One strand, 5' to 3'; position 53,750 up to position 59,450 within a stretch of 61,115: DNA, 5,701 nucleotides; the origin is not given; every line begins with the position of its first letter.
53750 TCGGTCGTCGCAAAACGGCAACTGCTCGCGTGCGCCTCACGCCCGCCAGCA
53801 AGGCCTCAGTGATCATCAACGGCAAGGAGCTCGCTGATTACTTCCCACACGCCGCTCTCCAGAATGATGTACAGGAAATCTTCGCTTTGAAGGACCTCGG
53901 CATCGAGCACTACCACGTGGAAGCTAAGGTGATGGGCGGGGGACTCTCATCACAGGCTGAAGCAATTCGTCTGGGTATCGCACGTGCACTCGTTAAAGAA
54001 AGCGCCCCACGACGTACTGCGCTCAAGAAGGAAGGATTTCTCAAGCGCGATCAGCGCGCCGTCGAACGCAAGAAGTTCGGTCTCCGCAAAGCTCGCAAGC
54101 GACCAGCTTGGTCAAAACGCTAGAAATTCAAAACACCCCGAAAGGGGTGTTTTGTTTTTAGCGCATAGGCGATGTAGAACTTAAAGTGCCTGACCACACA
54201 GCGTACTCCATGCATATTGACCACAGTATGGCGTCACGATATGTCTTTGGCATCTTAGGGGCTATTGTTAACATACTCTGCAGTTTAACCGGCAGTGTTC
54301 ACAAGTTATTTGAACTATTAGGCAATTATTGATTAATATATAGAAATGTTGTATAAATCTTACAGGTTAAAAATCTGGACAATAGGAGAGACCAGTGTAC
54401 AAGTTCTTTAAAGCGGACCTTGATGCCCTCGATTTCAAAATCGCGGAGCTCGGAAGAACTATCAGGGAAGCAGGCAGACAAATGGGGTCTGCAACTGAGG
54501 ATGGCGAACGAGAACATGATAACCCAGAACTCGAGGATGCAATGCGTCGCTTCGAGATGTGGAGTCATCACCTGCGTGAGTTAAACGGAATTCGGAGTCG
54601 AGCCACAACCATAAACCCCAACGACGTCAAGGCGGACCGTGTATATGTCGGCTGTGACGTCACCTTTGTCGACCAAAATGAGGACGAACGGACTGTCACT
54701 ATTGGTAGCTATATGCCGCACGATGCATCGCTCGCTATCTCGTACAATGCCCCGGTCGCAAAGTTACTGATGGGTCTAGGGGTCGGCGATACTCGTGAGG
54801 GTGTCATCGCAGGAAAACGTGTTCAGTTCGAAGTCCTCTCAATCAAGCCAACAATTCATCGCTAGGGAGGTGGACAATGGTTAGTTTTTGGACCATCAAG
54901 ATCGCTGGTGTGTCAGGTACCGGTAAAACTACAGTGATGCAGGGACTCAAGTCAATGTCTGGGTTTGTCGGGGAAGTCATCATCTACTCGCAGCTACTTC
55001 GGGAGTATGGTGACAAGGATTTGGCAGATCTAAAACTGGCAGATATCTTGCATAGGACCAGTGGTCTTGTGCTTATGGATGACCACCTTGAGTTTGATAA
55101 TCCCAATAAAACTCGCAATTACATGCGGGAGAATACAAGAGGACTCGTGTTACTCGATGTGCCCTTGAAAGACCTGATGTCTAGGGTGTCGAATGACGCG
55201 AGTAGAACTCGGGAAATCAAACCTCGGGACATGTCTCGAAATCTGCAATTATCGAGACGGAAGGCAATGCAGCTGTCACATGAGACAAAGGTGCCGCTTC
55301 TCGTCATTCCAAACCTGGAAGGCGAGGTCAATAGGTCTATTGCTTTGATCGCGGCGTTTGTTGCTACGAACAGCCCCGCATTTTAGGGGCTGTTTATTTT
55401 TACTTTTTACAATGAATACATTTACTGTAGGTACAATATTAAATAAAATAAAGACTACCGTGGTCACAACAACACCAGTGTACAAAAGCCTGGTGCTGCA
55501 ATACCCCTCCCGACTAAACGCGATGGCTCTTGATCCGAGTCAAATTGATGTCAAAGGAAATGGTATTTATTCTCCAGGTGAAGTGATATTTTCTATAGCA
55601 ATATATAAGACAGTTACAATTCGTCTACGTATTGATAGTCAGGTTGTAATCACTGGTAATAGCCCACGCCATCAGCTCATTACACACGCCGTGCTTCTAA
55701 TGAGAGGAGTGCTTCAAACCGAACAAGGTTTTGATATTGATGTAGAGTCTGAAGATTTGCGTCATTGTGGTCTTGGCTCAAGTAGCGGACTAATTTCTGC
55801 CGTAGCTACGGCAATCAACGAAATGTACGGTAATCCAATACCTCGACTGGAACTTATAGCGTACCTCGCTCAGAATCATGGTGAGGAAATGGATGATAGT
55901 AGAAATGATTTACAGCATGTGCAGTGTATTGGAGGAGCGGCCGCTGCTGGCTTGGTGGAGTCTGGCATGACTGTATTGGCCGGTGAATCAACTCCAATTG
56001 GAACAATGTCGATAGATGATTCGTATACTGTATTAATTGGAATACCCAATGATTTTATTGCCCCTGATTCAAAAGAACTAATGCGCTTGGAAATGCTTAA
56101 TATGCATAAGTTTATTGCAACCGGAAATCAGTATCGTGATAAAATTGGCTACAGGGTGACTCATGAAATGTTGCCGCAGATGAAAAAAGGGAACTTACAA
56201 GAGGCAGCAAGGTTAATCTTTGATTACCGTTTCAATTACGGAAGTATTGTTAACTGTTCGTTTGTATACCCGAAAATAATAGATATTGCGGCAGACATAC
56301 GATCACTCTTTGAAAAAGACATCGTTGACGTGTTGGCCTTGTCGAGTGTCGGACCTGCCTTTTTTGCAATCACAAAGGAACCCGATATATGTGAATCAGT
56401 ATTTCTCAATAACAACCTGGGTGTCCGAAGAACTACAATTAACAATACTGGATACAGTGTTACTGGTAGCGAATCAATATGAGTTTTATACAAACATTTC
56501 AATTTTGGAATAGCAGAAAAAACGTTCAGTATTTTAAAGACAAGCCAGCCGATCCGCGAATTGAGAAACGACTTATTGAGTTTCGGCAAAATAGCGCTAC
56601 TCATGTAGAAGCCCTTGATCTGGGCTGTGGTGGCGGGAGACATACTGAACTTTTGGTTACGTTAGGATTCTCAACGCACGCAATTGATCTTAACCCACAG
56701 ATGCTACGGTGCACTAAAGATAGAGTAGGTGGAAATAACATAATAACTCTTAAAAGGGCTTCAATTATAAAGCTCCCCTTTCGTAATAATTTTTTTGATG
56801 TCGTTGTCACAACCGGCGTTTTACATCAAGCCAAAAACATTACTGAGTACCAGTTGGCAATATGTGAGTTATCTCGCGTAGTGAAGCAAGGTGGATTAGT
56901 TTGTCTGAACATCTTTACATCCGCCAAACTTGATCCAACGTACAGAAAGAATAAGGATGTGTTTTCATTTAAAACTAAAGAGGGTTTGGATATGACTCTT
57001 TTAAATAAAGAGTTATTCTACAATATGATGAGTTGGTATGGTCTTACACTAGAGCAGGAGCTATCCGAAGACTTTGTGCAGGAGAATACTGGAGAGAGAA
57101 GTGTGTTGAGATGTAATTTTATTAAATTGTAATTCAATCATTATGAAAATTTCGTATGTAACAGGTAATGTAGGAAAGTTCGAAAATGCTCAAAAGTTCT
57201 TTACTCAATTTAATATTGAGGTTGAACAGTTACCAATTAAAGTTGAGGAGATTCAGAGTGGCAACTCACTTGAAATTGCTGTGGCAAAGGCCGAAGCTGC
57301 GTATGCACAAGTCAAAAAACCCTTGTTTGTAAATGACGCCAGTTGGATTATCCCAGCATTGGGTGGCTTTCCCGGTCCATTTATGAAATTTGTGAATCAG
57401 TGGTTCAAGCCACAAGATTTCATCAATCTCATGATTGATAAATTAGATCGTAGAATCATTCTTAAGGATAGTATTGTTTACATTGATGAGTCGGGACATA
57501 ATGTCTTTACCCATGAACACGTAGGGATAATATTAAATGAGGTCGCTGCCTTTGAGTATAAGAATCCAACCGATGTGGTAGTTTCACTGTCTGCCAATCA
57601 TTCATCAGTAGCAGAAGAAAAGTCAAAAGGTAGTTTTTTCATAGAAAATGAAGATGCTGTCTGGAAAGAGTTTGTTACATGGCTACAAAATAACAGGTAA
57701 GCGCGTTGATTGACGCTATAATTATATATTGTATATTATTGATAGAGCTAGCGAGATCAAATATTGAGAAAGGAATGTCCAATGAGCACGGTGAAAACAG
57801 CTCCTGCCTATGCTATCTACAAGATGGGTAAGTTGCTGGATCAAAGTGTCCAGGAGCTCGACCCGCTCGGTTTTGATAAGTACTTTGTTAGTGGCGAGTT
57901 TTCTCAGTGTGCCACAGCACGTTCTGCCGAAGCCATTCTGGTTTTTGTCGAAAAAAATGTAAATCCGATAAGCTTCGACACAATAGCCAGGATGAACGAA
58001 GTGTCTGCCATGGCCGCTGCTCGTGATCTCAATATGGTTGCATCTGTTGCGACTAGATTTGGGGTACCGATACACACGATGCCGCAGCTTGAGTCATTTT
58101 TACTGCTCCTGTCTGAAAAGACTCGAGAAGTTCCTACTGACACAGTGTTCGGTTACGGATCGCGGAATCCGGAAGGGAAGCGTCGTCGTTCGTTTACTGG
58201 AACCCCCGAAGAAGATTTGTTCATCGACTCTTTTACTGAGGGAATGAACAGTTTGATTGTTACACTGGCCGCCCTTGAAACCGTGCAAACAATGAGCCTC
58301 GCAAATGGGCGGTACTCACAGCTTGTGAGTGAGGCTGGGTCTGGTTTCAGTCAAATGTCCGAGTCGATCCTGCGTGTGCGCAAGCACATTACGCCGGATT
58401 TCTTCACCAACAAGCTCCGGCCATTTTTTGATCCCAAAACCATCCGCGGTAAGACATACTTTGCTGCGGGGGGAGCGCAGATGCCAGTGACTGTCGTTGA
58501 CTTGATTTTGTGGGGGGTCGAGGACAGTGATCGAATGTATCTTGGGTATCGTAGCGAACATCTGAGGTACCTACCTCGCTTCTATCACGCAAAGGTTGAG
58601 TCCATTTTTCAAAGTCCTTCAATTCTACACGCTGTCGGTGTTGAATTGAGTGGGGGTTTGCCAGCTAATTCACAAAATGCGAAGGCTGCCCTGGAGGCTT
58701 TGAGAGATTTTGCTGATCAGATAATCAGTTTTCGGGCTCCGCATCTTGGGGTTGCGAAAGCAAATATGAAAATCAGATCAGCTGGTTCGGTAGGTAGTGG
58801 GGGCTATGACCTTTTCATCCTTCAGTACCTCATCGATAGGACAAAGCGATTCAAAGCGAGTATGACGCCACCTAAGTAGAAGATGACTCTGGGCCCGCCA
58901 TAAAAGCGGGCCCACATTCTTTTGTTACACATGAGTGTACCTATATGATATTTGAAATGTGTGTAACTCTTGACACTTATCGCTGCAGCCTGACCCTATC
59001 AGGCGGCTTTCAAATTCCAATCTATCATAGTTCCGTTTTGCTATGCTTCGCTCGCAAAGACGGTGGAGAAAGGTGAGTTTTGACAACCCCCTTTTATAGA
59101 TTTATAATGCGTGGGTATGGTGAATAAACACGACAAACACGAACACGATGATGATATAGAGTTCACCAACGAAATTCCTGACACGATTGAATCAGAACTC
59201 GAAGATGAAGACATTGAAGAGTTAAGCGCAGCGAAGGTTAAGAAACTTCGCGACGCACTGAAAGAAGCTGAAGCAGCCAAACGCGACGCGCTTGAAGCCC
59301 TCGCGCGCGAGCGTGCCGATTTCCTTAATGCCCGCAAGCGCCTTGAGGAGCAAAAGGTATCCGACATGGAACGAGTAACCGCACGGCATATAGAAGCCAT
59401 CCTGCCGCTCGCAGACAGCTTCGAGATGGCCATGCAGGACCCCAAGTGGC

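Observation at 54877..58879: AT-rich five-gene cassette: P-loop kinase / beta-RFAP-synthase-like GHMP / SAM-MTase / Ham1 NTP pyrophosphatase / IDO-like heme enzyme, a candidate uncharacterised nucleotide-analogue or aryl-ribonucleotide pathway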

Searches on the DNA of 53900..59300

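Call 60: search_rna_families(source=window, start=53900, end=59300, threshold=evalue, max_evalue=1)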
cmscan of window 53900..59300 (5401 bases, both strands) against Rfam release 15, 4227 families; matches with E-value up to 1: 2.
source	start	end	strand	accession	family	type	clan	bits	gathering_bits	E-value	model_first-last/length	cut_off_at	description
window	57556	57647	-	RF00476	snosnR61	Gene; snRNA; snoRNA; CD-box;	CL00051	26.8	45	0.54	1-85/85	no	Small nucleolar RNA snR61/Z1/Z11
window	54126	54162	-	RF01366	CRISPR-DR53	Gene; CRISPR;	-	23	45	0.65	1-37/37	no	CRISPR RNA direct repeat element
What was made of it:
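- Tried and rejected: Rfam found no riboswitch or other RNA family in 53900-59300 (call 60).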

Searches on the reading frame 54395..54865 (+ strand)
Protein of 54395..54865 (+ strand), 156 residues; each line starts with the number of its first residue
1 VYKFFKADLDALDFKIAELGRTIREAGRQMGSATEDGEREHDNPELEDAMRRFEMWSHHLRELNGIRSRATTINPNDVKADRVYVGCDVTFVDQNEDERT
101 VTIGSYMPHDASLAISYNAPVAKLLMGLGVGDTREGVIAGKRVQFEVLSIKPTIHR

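Call 3: search_protein_families(library=pfam, proteins=[window:54395-54865:+], max_evalue=1)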
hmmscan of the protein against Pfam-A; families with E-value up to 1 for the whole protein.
window:54395-54865:+ (156 aa): 1 family
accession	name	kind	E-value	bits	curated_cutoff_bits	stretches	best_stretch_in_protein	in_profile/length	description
PF01272.25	GreA_GreB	-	3e-11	43.6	26.9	1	80-151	3-76/77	Transcription elongation factor, GreA/GreB, C-term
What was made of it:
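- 54395..54865 (+): Gre-like factor: GreA/GreB C-terminal domain plus a coiled coil with an acidic tip (G-E-R-E-H-D42-N-P-E). Pfam PF01272 scores 43.6 bits against a cut-off of 26.9 (call 3).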

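Call 4: search_protein_families(library=ncbifam, proteins=[window:54395-54865:+], max_evalue=1)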
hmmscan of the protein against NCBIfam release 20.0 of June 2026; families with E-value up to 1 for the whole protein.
window:54395-54865:+ (156 aa): 12 families
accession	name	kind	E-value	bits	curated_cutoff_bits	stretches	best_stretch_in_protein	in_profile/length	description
TIGR01462.1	greA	subfamily_domain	2.8e-13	50.2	139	1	22-151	20-151/151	transcription elongation factor GreA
NF011309.0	PRK14720.1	equivalog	1.3e-11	43.4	714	1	23-152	772-902/906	transcription elongation factor GreA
NF001261.0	PRK00226.1-2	equivalog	1.7e-11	44.3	167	1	31-151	34-155/157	transcription elongation factor GreA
NF001263.0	PRK00226.1-4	equivalog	3.9e-11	43.1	145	1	9-151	14-158/160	transcription elongation factor GreA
NF004973.0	PRK06342.1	equivalog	6.7e-07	29.2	159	1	54-135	64-148/160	transcription elongation factor GreA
NF004396.0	PRK05753.1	equivalog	1.3e-06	28.2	109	1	59-151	31-126/137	nucleoside diphosphate kinase regulator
NF002506.1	PRK01885.1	equivalog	9.1e-06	25.4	188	1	30-149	32-151/156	transcription elongation factor GreB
NF001264.0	PRK00226.1-5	equivalog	3.4e-05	23.7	180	1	30-151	33-156/158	transcription elongation factor GreA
NF004969.0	PRK06330.1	equivalog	0.0004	19.1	697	1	42-133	607-699/718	transcript cleavage factor/unknown domain fusion protein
TIGR01461.1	greB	equivalog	0.00069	19.4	171.05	1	29-133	31-135/156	transcription elongation factor GreB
NF001260.0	PRK00226.1-1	equivalog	0.001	18.7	234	1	69-151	73-157/160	transcription elongation factor GreA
NF001262.0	PRK00226.1-3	equivalog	0.049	13.4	161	1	80-152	83-161/165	transcription elongation factor GreA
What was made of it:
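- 54395..54865 (+): It is far below the NCBIfam GreA cut-offs, 50 against 139 (call 4).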

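Call 5: search_protein_families(library=padloc, proteins=[window:54395-54865:+], max_evalue=0.1)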
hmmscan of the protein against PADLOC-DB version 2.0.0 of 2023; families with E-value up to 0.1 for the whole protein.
window:54395-54865:+ (156 aa): 0 families

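Call 56: search_solved_structures(query=A4, max_evalue=0.01, show_alignments=2)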
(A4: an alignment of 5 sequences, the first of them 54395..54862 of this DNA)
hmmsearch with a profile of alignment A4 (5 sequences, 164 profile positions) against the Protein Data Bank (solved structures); distinct sequences matched with E-value up to 0.01: 7.
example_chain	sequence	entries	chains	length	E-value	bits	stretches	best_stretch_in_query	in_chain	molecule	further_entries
1grj_A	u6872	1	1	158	2.1e-12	50.6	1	33-164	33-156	GREA PROTEIN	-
2etn_A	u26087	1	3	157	9.1e-12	48.5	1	8-163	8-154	anti-cleavage anti-GreA transcription factor Gfh1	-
4wqt_X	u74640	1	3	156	2.9e-11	46.9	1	6-163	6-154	RNA cleavage stimulating factor (GreA/Gfh1 chimeric protein Gre-C1)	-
2f23_A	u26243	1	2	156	3.2e-11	46.8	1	9-163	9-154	Anti-cleavage anti-greA transcription factor gfh1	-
2eul_A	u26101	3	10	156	3.8e-11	46.5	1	9-163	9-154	anti-cleavage anti-GreA transcription factor Gfh1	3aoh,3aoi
2p4v_A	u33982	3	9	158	0.00017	24.9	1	41-151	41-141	Transcription elongation factor greB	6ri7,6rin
3bmb_A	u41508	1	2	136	0.0015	21.8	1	67-152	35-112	Regulator of nucleoside diphosphate kinase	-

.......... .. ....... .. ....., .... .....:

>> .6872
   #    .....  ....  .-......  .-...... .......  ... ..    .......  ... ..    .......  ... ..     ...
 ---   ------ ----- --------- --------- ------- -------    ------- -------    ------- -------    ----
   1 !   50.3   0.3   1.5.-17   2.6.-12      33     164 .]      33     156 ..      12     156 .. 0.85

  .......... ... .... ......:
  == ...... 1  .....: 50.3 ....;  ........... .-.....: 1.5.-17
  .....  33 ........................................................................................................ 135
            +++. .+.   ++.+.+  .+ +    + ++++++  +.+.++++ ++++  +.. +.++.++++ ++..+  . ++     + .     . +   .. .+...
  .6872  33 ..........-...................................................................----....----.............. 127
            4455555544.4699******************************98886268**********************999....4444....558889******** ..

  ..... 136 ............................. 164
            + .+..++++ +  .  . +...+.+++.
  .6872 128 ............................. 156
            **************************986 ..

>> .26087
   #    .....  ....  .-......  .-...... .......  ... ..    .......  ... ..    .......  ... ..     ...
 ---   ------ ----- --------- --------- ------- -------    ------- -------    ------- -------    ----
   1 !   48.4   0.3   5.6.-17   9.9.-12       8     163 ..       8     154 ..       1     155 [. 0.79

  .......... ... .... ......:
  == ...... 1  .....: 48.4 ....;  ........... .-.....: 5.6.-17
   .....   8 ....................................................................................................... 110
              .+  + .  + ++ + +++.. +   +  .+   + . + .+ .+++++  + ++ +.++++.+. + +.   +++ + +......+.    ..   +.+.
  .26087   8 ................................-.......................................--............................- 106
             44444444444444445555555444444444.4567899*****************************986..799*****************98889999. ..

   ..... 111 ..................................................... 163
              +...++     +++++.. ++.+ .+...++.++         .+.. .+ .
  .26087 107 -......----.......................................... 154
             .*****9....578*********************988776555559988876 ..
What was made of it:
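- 54395..54865 (+): The profile hits GreA 1grj (2e-12) and Gfh1 (9e-12) about equally (call 56).
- The Gre-like profile matches the cleavage factor GreA and the anti-cleavage factor Gfh1 equally well (call 56), so the direction of its effect is unknown.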

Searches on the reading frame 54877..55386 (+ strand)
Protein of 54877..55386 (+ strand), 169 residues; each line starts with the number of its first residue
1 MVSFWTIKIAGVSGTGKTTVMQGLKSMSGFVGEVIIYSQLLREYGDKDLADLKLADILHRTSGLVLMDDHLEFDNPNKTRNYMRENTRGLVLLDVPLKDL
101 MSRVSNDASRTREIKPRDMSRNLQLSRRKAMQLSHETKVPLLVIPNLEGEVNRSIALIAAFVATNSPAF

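Call 3: search_protein_families(library=pfam, proteins=[window:54877-55386:+], max_evalue=1)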
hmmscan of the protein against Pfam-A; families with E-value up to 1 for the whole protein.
window:54877-55386:+ (169 aa): 10 families
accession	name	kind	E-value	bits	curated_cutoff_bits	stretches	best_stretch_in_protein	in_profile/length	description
PF13238.12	AAA_18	-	5.4e-07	30.6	29.4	1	7-115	1-119/128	AAA domain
PF13207.12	AAA_17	-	1.5e-05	25.7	27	2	11-44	2-33/136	AAA domain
PF13521.12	AAA_28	-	0.048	14.3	27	1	7-49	2-40/164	AAA domain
PF13604.12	AAA_30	-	0.058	13.6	27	1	9-27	23-41/191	AAA domain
PF00485.24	PRK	-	0.069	13.4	22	1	7-28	2-23/196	Phosphoribulokinase / Uridine kinase family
PF13191.12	AAA_16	-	0.076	14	32.6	1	9-158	29-152/167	AAA ATPase domain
PF00005.33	ABC_tran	-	0.09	13.8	25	1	6-114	13-102/137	ABC transporter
PF01202.28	SKI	-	0.1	13.2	22.1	1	78-131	77-132/159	Shikimate kinase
PF13401.12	AAA_22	-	0.38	11.5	27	1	7-28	8-29/130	AAA domain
PF00931.28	NB-ARC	-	0.5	10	23.5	1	7-94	21-107/248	NB-ARC domain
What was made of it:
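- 54877..55386 (+): P-loop protein with an NMP-kinase fold (Walker A motif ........). Pfam AAA_18 (call 3).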

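Call 4: search_protein_families(library=ncbifam, proteins=[window:54877-55386:+], max_evalue=1)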
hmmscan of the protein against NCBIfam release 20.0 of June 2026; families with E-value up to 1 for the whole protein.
window:54877-55386:+ (169 aa): 9 families
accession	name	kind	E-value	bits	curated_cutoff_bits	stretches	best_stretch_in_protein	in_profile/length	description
NF003122.0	PRK04040.1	equivalog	3.4e-07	30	155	2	90-160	114-185/189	adenylate kinase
NF002981.0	PRK03695.1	equivalog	0.0045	16.4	281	1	7-103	29-126/253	vitamin B12 ABC transporter ATP-binding protein BtuD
NF040667.1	hom_kin_desulfo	exception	0.036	13.9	197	0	90-129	95-134/163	homoserine kinase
TIGR00041.1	DTMP_kinase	equivalog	0.066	12.9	83.25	1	7-27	7-27/196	dTMP kinase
TIGR02211.1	LolD_lipo_ex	equivalog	0.07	12.6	307.75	1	6-53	33-81/221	lipoprotein-releasing ABC transporter ATP-binding protein LolD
NF006085.0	PRK08233.1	equivalog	0.085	12.7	198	1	7-25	8-26/184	hypothetical protein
TIGR02673.1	FtsE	equivalog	0.097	12.3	264.85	1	9-53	33-78/214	cell division ATP-binding protein FtsE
TIGR01125.1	TIGR01125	equivalog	0.11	11.5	356.95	1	30-115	181-272/432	30S ribosomal protein S12 methylthiotransferase RimO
TIGR00235.1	udk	equivalog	0.18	11.4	220.3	1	6-35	8-37/207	uridine kinase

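Call 5: search_protein_families(library=padloc, proteins=[window:54877-55386:+], max_evalue=0.1)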
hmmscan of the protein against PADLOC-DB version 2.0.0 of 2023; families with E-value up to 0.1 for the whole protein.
window:54877-55386:+ (169 aa): 2 families
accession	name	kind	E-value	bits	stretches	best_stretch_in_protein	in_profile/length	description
PDLC02911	VakA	-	0.048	12.2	0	7-47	5-44/163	-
PDLC00289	PtuA1|PtuA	-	0.05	10.6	1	7-27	31-51/404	AAA ATPase domain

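Call 58: search_solved_structures(query=A5, max_evalue=1)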
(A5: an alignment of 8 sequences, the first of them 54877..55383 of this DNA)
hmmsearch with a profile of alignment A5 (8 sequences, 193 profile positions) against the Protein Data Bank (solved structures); distinct sequences matched with E-value up to 1: 254 (the best 60 are shown).
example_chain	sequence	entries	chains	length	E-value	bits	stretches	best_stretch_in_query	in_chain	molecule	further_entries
9fqr_Xf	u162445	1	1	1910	2.4e-17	66.7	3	6-51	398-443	Cilia- and flagella-associated protein 276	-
9d2f_A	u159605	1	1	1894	1e-15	61.4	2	7-69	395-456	Adenylate kinase 9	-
3lw7_A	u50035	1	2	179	6.6e-14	55.5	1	5-177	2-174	Adenylate kinase related protein (AdkA-like)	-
3h0k_A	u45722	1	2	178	9.9e-14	54.9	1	5-177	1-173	UPF0200 protein SSO1041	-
9fqr_G8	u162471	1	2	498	2.1e-09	40.8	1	7-137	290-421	Adenylate kinase 8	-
1uky_A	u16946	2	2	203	7.4e-08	35.7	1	5-134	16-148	URIDYLATE KINASE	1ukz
5xru_A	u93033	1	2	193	2e-07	34.3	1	4-142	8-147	adenylate kinase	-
5xz2_A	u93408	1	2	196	2.7e-07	33.9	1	3-142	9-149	Adenylate kinase isoenzyme 1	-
5ycc_A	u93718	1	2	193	2.8e-07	33.9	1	4-142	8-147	adenylate kinase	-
5ycb_A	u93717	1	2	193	2.8e-07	33.9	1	4-142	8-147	adenylate kinase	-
3umf_A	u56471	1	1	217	3.7e-07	33.4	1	3-132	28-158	Adenylate kinase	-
5x6l_A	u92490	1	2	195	4.9e-07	33.1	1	4-142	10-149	adenylate kinase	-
4typ_C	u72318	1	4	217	5e-07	33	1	7-128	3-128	Adenylate kinase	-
5ycf_B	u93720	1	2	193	5.4e-07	32.9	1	4-142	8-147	Adenylate kinase isoenzyme 1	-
5ycd_A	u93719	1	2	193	5.5e-07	32.9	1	4-142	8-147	Adenylayte kinase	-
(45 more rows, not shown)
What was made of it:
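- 54877..55386 (+): The profile matches AdkA-like SSO1041 (3lw7/3h0k) at 7e-14 over the full length, then adenylate and UMP/CMP kinases (call 58).
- The P-loop protein has an NMP-kinase fold (call 58).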
